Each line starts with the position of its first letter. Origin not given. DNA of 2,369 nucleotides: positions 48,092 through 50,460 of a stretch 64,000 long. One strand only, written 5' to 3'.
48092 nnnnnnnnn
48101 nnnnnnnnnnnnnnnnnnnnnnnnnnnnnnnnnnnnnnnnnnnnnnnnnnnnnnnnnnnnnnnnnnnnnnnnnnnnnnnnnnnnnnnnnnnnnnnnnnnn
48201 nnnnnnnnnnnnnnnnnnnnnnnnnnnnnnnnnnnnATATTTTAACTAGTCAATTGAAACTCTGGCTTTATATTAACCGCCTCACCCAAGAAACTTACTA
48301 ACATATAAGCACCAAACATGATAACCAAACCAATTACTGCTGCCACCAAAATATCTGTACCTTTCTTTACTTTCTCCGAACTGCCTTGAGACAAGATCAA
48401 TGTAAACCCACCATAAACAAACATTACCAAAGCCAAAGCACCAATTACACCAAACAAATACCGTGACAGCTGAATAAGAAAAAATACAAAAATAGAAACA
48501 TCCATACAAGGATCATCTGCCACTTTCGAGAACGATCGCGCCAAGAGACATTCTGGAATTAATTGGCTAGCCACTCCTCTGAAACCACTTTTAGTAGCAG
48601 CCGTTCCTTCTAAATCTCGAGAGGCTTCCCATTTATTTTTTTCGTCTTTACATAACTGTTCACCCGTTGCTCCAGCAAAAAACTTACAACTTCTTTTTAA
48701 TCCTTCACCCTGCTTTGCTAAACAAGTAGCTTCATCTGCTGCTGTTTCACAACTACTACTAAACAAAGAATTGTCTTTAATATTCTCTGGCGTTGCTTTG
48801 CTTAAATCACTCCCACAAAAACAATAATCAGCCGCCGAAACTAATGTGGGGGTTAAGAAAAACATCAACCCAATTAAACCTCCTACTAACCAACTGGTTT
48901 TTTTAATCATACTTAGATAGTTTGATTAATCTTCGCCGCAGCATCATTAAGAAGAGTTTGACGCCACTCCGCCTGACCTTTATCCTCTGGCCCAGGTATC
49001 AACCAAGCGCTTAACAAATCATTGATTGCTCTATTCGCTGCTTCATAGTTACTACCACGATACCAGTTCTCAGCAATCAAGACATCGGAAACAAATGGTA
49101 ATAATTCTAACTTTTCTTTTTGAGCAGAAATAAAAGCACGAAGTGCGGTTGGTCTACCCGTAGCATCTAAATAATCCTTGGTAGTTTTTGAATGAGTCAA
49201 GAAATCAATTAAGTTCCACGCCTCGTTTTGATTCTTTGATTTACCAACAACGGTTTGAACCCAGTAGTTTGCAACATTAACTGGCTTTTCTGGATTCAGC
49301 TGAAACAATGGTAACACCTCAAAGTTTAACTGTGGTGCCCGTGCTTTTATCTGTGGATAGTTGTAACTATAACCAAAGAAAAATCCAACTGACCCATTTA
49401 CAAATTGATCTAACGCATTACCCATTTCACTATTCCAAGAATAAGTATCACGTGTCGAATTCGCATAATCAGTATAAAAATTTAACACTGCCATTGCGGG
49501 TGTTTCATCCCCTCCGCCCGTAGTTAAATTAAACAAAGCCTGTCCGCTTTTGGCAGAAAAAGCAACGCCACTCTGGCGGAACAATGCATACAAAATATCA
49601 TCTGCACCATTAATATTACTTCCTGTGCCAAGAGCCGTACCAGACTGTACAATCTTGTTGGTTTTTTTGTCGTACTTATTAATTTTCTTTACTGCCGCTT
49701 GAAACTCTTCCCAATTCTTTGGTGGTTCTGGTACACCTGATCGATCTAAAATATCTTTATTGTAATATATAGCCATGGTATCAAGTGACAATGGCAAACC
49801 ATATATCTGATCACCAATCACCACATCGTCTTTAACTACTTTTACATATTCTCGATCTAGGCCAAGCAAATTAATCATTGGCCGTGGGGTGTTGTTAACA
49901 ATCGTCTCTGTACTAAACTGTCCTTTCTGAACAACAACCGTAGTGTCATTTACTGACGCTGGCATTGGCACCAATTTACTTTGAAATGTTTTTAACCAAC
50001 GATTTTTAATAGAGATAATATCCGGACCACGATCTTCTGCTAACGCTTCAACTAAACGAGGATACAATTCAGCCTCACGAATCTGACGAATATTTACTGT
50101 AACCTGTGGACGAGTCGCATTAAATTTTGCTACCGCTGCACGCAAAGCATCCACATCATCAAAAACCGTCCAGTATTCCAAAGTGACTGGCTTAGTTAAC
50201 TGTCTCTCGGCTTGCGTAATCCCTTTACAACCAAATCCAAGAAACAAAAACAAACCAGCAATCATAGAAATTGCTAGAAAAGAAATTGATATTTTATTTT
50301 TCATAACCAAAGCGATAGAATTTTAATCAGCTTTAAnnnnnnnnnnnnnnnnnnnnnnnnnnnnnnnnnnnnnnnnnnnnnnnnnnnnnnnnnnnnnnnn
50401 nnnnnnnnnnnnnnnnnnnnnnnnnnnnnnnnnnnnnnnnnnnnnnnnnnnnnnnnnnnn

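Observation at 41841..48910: Tandem array of nine paralogous secreted VirB2/TrbC-like two-helix proteins with hypervariable Cys-rich domains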

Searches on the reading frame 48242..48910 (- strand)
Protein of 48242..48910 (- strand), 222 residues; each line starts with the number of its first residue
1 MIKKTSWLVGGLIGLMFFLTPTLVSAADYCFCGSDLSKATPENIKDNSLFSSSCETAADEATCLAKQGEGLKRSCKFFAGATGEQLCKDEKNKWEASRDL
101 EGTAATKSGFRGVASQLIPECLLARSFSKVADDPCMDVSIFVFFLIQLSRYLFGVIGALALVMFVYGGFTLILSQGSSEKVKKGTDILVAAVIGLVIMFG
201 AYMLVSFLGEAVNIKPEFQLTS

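Call 4: search_protein_families(library=pfam, proteins=[window:48242-48910:-], max_evalue=1)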
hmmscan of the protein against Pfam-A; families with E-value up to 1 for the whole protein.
window:48242-48910:- (222 aa): 3 families
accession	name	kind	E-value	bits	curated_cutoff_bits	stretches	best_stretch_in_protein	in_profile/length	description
PF18895.5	T4SS_pilin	-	2.5e-08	34.3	26.6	1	147-208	11-71/71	Type IV secretion system pilin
PF04956.18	TrbC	-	0.037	14.7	27.9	1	146-207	42-97/98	TrbC/VIRB2 pilin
PF11188.13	DUF2975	-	0.16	12.3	27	1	149-221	56-129/130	Protein of unknown function (DUF2975)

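Call 47: search_protein_families(library=ncbifam, proteins=[window:48242-48910:-], max_evalue=0.1)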
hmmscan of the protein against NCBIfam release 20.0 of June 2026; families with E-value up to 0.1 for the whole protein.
window:48242-48910:- (222 aa): 2 families
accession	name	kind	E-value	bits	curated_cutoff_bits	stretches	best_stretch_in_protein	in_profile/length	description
NF045849.1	ICE_MMCAP2_0565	equivalog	0.017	14.8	40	1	152-207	20-75/80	Mbov_0395 family pilin-like conjugal transfer protein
TIGR04086.1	TIGR04086_membr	hypoth_equivalog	0.089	12.9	30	1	2-26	58-82/115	TIGR04086 family membrane protein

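Call 76: find_homologous_proteins(query=window:48245-48910:-)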
Query window:48245-48910:- (222 aa): 186 proteins with E <= 0.001 among 725 candidates; the best 120 are listed.
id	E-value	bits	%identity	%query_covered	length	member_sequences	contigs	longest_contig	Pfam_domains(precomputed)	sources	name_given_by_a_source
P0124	3.5e-140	483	100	100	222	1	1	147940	PF18895.6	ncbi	-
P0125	1.2e-64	236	58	100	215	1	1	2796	PF18895.6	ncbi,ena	-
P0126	8.4e-64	233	59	95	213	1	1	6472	PF18895.6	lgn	-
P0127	8.1e-63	230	56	99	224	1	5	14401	PF18895.6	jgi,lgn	-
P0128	1.6e-62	229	55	99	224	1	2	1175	PF18895.6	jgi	jgi:hypothetical protein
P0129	1.4e-59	220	55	96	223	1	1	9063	PF18895.6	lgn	-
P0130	9.6e-59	217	54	98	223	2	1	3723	PF18895.6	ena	-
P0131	1.1e-58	217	53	99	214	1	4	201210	PF18895.6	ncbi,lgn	-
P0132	2.8e-58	215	57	94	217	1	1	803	PF18895.6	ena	-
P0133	1.1e-57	213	53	100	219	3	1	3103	PF18895.6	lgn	-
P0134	7.5e-57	211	53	100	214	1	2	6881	PF18895.6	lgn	-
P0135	3.1e-51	192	50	99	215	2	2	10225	PF18895.6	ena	-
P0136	1.9e-49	186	49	99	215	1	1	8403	PF18895.6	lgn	-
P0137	3.4e-48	182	47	99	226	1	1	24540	PF18895.6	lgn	-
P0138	5.0e-48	182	46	99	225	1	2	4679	PF18895.6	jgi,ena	-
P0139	1.6e-47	180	44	94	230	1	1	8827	PF18895.6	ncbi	-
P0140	1.4e-46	177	45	93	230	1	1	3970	PF18895.6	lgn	-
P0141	9.6e-46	174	45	98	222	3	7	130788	PF18895.6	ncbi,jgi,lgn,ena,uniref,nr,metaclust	ncbi:MAG: hypothetical protein US58_C0023G0002 [Candidatus Magasanikbacteria bacterium GW2011_GWA2_3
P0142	5.4e-43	165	48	85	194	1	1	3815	PF18895.6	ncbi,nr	ncbi:MAG: pilin, partial [bacterium]|nr:pilin [bacterium]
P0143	2.7e-38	150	41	86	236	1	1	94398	PF18895.6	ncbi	-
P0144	5.5e-38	149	39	90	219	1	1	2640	PF18895.6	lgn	-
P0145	1.9e-36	144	41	91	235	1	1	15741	PF18895.6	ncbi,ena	-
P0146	8.2e-36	142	55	47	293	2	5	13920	PF18895.6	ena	-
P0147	8.9e-36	142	54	48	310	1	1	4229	PF18895.6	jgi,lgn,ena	-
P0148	2.9e-35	140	41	88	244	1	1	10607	PF18895.6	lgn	-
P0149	5.8e-35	139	41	91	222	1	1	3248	PF18895.6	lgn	-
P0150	1.8e-34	138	41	83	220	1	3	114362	PF18895.6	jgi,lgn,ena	-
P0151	2.2e-34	137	47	53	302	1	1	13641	PF18895.6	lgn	-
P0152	3.0e-34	137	38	94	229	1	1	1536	PF18895.6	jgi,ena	-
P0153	4.7e-34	136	58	50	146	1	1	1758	PF18895.6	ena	-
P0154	1.8e-33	134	40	91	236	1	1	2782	PF18895.6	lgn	-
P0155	5.8e-33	133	37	98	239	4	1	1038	PF18895.6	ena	-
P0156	7.3e-33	132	41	88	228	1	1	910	PF18895.6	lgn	-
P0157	8.6e-33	132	60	49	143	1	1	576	PF18895.6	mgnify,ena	mgnify:CR=1 FL=1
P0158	9.5e-33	132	43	83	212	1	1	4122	PF18895.6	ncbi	-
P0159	9.6e-33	132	39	89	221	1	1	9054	PF18895.6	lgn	-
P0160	9.7e-33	132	41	93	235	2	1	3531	PF18895.6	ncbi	-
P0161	1.6e-32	131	55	55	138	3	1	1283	PF18895.6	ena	-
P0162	2.3e-32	131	49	60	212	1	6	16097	PF18895.6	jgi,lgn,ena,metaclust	metaclust:\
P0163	2.6e-32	130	40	93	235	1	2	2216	PF18895.6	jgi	-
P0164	2.8e-32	130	40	87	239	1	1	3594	PF18895.6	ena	-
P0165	5.3e-32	129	37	96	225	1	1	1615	PF18895.6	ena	-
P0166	6.7e-32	129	59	50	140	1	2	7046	PF18895.6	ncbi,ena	-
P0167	9.1e-32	129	60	48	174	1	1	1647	PF18895.6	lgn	-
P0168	1.1e-31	128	54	48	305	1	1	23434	PF18895.6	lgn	-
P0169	1.6e-31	128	54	48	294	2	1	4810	PF18895.6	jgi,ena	-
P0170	2.5e-31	127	59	49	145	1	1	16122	PF18895.6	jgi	jgi:hypothetical protein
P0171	2.9e-31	127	57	48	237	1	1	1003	PF18895.6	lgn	-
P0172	2.9e-31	127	39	94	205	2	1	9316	PF18895.6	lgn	-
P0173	5.0e-31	126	39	91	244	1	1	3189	PF18895.6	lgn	-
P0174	6.0e-31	126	58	48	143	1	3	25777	PF18895.6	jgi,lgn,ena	jgi:hypothetical protein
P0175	6.3e-31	126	60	48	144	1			PF18895.6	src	-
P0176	7.8e-31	126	54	48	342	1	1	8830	PF18895.6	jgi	jgi:hypothetical protein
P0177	9.0e-31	125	39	89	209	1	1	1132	PF18895.6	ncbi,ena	-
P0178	1.1e-30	125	54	45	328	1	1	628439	PF18895.6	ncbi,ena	-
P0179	1.2e-30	125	60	48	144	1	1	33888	PF18895.6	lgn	-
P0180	1.3e-30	125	58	49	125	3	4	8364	PF18895.6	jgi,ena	-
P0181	1.6e-30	125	57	48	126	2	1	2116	PF18895.6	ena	-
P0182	1.7e-30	125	55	48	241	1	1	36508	PF18895.6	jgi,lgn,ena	-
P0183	1.9e-30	124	61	48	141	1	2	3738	PF18895.6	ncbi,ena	-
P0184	2.6e-30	124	59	48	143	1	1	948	PF18895.6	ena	-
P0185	2.9e-30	124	38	99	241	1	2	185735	PF18895.6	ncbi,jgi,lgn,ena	-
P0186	4.2e-30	123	53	49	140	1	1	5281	PF18895.6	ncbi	-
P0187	4.8e-30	123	56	48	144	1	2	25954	PF18895.6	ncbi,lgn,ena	-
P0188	5.0e-30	123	58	48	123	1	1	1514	PF18895.6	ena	-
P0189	5.1e-30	123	56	48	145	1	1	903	PF18895.6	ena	-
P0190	5.6e-30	123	39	88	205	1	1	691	PF18895.6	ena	-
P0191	5.7e-30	123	56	55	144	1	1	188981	PF18895.6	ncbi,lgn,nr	ncbi:MAG TPA: pilin [Candidatus Udaeobacter sp.]|nr:pilin [Candidatus Udaeobacter sp.]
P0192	5.9e-30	123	57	48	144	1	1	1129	PF18895.6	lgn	-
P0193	7.3e-30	122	63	43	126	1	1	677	PF18895.6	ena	-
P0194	1.0e-29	122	52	60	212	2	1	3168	PF18895.6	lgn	-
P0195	1.3e-29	122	52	55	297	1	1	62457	PF18895.6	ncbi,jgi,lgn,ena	ncbi:MAG: pilin [Patescibacteria group bacterium]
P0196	1.4e-29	122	58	48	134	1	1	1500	PF18895.6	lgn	-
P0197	1.6e-29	121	56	48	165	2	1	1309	PF18895.6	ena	-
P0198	1.6e-29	121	57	50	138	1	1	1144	PF18895.6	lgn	-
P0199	1.6e-29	121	37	99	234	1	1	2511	PF18895.6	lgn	-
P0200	1.7e-29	121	55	48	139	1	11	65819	PF18895.6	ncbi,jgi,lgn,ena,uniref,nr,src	ncbi:MAG: hypothetical protein A2534_00505 [Candidatus Magasanikbacteria bacterium RIFOXYD2_FULL_39_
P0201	1.9e-29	121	59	48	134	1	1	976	PF18895.6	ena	-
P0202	2.1e-29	121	59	48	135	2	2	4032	PF18895.6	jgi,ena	-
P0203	2.3e-29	121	54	48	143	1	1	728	PF18895.6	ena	-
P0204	2.6e-29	121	58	45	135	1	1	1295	PF18895.6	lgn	-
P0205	3.4e-29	120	59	48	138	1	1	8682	PF18895.6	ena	-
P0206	4.0e-29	120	59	45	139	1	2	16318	PF18895.6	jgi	jgi:hypothetical protein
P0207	4.6e-29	120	55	47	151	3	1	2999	PF18895.6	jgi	jgi:hypothetical protein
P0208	5.1e-29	120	35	93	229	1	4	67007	PF18895.6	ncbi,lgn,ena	-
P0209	5.3e-29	120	38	85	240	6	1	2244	PF18895.6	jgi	jgi:hypothetical protein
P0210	5.3e-29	120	38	93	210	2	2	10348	PF18895.6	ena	-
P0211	6.4e-29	119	52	55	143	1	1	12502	PF18895.6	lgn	-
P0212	7.1e-29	119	56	48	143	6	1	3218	PF18895.6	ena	-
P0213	7.8e-29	119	55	48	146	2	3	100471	PF18895.6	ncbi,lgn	-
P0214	7.9e-29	119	55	48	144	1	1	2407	PF18895.6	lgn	-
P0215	1.7e-28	118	53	48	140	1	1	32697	PF18895.6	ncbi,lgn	-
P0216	2.1e-28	118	52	49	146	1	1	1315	PF18895.6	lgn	-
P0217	3.9e-28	117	38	92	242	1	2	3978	PF18895.6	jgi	-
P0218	5.0e-28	116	54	48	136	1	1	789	PF18895.6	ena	-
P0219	5.2e-28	116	35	90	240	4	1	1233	PF18895.6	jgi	jgi:hypothetical protein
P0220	5.6e-28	116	51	49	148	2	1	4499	PF18895.6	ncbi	-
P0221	6.9e-28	116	53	48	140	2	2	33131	PF18895.6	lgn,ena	-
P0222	8.9e-28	116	37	93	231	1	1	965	PF18895.6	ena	-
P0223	1.7e-27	115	38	90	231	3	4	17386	PF18895.6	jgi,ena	-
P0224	1.7e-27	115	50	50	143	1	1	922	PF18895.6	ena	-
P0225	2.0e-27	115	54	46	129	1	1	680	PF18895.6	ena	-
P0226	2.5e-27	114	36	99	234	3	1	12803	PF18895.6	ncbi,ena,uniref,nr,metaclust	ncbi:MAG: hypothetical protein A2537_03700 [Candidatus Magasanikbacteria bacterium RIFOXYD2_FULL_36_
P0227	2.6e-27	114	64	40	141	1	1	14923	PF18895.6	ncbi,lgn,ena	-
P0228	3.3e-27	114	47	60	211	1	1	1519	PF18895.6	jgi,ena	-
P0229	4.7e-27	113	57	45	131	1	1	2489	PF18895.6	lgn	-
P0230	7.4e-27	113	52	48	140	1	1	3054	PF18895.6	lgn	-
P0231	7.5e-27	113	44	64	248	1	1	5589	PF18895.6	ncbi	-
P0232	8.3e-27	113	37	96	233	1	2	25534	PF18895.6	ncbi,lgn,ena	-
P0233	9.4e-27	112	52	48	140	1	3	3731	PF18895.6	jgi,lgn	jgi:hypothetical protein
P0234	1.2e-26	112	50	49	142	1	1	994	PF18895.6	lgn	-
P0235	1.2e-26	112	36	99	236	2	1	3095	PF18895.6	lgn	-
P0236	2.2e-26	111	55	48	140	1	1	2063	PF18895.6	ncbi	-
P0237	2.4e-26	111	52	46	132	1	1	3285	PF18895.6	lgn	-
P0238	2.8e-26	111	59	42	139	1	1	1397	PF18895.6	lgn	-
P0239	2.9e-26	111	50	48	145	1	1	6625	PF18895.6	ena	-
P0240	3.9e-26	110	54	47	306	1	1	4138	PF18895.6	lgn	-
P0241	7.6e-26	109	35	93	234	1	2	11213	PF18895.6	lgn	-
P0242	8.5e-26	109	51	47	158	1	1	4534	PF18895.6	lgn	-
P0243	9.3e-26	109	56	40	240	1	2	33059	PF18895.6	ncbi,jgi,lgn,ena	ncbi:MAG: pilin [Candidatus Magasanikbacteria bacterium]|jgi:hypothetical protein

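Call 90: predict_structure(alignment_id=A4)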
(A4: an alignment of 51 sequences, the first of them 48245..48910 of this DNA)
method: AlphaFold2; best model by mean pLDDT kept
length: 222 residues; sequences in the alignment: 51
mean_pLDDT: 80.6   pTM: 0.47
mean pLDDT of the five models: 80.6, 80.6, 78.6, 78.1, 77.0
residues with pLDDT >= 90: 69; 70-90: 103; 50-70: 38; < 50: 12
segments of 3 or more residues with pLDDT < 50: 218-222
pLDDT, mean of each block of 10 residues (from residue 1): 70 83 83 90 83 95 88 91 95 93 67 54 59 65 81 87 90 89 90 90 85 54 45
secondary structure, 60 per line:
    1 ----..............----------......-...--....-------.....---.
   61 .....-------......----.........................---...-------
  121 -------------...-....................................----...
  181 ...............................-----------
elements in order: H5-18 E29-34 H41-44 E52-56 H60-65 E73-78 H83-107 H138-173 H178-211

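Call 92: fold_search(model_id=the predicted structure, library=pdb)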
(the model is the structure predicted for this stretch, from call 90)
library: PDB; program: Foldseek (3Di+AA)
matches with E <= 10: 34; with E <= 0.001: 0
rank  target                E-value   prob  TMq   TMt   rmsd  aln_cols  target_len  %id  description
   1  8i6r_C                5.7e-01  0.08  0.15  0.13  29.4       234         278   11  Cryo-EM structure of Pseudomonas aeruginosa FtsE(E163Q)X/EnvC complex with ATP in peptidisc (released 2023-06-07)
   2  8aaf_a                6.4e-01  0.12  0.17  0.07  14.2       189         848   12  Yeast RQC complex in state G (released 2023-03-08)
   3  9a72_A                2.1e+00  0.04  0.17  0.13  27.3       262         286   13  Integrative model of YFMS-CHEW by crosslinking MS and deep learning (released 2024-09-18)
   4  2oce                  3.0e+00  0.06  0.16  0.06  17.7       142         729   13  Crystal structure of Tex family protein PA5201 from Pseudomonas aeruginosa (released 2007-01-02)
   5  8cmo_L                3.5e+00  0.06  0.15  0.24  15.6       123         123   19  Cryo-EM structure of the Photosystem I - LHCI supercomplex from Coelastrella sp. (released 2024-03-06)
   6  6jo5_L                3.8e+00  0.06  0.15  0.23  13.4        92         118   27  Structure of the green algal photosystem I supercomplex with light-harvesting complex I (released 2019-06-19)
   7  2b5u_A                4.0e+00  0.13  0.27  0.13  18.1       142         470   10  Crystal Structure Of Colicin E3 V206C Mutant In Complex With Its Immunity Protein (released 2006-11-07)
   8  8dfu_0                5.1e+00  0.35  0.27  0.62   7.3        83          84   16  Cryo-EM structure of conjugation pili from Aeropyrum pernix (released 2023-03-22)
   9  3zx6_A                5.4e+00  0.13  0.30  0.23  24.3       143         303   11  Structure of Hamp(AF1503)-Tsr fusion - Hamp (A291V) mutant (released 2012-02-29)
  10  22xm_C                5.4e+00  0.02  0.16  0.06  23.2       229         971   14  MexBYB-Ka symmetry-like (released 2026-03-11)
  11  2ch7_A                5.7e+00  0.07  0.23  0.18  26.6       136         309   16  Crystal structure of the cytoplasmic domain of a bacterial chemoreceptor from Thermotoga maritima (released 2006-04-18)
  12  5me8_A                6.4e+00  0.08  0.23  0.40   7.8       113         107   12  N-terminal domain of the human tumor suppressor ING5 (released 2018-03-14)
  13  3bzc                  6.4e+00  0.07  0.16  0.06  10.6        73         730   15  Crystal Structure of the Tex protein from Pseudomonas aeruginosa, crystal form I (released 2008-04-08)
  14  1qu7_B                6.4e+00  0.06  0.18  0.18  25.1       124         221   12  FOUR HELICAL-BUNDLE STRUCTURE OF THE CYTOPLASMIC DOMAIN OF A SERINE CHEMOTAXIS RECEPTOR (released 2000-07-12)
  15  5szi_B                6.8e+00  0.11  0.30  0.45  19.2       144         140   10  Structure of human Rab8a in complex with the bMERB domain of Mical-cL (released 2016-08-24)
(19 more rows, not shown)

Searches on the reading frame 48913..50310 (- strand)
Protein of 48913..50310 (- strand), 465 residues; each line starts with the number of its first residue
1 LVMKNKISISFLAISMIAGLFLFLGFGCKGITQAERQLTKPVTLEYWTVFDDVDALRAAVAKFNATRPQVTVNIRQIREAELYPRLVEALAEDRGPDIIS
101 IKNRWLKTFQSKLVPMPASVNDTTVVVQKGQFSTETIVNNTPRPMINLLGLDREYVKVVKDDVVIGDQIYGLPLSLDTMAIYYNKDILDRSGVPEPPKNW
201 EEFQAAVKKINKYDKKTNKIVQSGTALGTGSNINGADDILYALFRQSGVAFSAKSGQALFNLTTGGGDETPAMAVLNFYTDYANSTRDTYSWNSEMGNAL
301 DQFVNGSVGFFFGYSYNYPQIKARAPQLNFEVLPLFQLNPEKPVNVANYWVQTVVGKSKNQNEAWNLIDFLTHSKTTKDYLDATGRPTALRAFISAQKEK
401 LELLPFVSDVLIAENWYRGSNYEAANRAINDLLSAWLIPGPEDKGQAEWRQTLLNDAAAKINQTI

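Call 9: search_protein_families(library=pfam, proteins=[window:48913-50310:-], max_evalue=0.001)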
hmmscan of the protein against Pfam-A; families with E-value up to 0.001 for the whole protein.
window:48913-50310:- (465 aa): 2 families
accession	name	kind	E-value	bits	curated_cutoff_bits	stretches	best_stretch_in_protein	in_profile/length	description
PF01547.30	SBP_bac_1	-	1.2e-28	101.5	26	1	54-373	6-302/307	Bacterial extracellular solute-binding protein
PF13416.11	SBP_bac_8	-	1.5e-27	97.6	27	1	58-390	1-262/279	Bacterial extracellular solute-binding protein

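Call 107: search_protein_families(library=ncbifam, proteins=[window:48913-50310:-], max_evalue=0.00001)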
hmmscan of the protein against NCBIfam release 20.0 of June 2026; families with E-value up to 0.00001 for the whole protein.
window:48913-50310:- (465 aa): 2 families
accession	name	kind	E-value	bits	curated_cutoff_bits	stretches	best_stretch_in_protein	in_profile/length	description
NF053763.1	ABCarbgalBndGanS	equivalog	1.1e-07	30.9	700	1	162-213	131-182/420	galactooligosaccharide ABC transporter substrate-binding protein GanS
NF007011.0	PRK09474.1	equivalog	2.4e-06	26.6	291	1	155-366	115-304/396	maltose/maltodextrin ABC transporter substrate-binding protein MalE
